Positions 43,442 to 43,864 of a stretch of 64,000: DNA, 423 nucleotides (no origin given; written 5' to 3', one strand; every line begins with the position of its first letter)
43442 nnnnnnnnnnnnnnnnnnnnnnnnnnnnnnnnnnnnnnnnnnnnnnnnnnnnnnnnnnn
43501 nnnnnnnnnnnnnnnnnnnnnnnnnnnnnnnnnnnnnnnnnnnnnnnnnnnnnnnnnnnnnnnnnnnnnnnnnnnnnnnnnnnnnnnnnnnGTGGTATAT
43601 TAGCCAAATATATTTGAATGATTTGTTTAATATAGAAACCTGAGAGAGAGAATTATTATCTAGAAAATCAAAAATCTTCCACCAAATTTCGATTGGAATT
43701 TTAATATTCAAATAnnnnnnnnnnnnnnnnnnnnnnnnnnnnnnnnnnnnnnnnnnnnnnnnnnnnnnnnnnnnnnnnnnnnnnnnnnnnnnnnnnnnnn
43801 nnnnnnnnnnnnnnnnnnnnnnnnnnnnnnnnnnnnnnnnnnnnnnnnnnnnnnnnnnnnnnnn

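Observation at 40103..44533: SNF2 ATPase combining an F-box-like N-terminus with a RING inserted in the helicase domain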

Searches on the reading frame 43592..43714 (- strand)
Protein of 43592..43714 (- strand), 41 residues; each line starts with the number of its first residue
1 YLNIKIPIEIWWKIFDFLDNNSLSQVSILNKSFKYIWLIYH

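Call 61: search_solved_structures(query=A9, max_evalue=1, show_alignments=3)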
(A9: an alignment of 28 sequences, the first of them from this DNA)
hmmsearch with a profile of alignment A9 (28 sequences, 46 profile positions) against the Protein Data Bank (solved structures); distinct sequences matched with E-value up to 1: 37.
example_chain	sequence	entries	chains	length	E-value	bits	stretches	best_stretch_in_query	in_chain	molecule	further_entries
9jkb_C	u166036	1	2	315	2.7e-06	29.9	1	5-40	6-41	F-box only protein 4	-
3l2o_B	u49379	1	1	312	3.1e-06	29.7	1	5-40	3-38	F-box only protein 4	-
5ibk_B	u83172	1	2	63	3.1e-05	26.5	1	6-38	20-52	F-box/WD repeat-containing protein 7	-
5k35_A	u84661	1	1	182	7.8e-05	25.2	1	8-41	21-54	Ankyrin-repeat protein B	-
1ldk_E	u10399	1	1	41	9.6e-05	24.9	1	9-41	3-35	SKP2-like protein type gamma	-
1fs1_A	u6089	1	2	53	0.00016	24.2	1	8-41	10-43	CYCLIN A/CDK2-ASSOCIATED P19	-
5vzt_B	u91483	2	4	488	0.00062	22.3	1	7-41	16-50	F-box only protein 31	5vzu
5v4b_B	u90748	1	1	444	0.00066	22.2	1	6-38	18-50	F-box/WD repeat-containing protein 7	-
2ovp_B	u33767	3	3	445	0.00066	22.2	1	6-38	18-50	F-box/WD repeat protein 7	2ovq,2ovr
7t1y_B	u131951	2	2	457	0.00069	22.2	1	6-38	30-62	F-box/WD repeat-containing protein 7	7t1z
9cb3_A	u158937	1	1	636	0.0013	21.3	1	4-33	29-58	Cyclin-F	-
1fs2_A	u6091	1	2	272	0.0018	20.8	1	9-41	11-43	SKP2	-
1fqv_A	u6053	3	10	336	0.0028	20.2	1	9-41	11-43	SKP2 | S-phase kinase-associated protein 2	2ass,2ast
7b5l_T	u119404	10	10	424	0.003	20.1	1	9-41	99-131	S-phase kinase-associated protein 2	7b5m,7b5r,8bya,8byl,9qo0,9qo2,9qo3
7z8t_F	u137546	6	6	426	0.0031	20.1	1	9-41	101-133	S-phase kinase-associated protein 2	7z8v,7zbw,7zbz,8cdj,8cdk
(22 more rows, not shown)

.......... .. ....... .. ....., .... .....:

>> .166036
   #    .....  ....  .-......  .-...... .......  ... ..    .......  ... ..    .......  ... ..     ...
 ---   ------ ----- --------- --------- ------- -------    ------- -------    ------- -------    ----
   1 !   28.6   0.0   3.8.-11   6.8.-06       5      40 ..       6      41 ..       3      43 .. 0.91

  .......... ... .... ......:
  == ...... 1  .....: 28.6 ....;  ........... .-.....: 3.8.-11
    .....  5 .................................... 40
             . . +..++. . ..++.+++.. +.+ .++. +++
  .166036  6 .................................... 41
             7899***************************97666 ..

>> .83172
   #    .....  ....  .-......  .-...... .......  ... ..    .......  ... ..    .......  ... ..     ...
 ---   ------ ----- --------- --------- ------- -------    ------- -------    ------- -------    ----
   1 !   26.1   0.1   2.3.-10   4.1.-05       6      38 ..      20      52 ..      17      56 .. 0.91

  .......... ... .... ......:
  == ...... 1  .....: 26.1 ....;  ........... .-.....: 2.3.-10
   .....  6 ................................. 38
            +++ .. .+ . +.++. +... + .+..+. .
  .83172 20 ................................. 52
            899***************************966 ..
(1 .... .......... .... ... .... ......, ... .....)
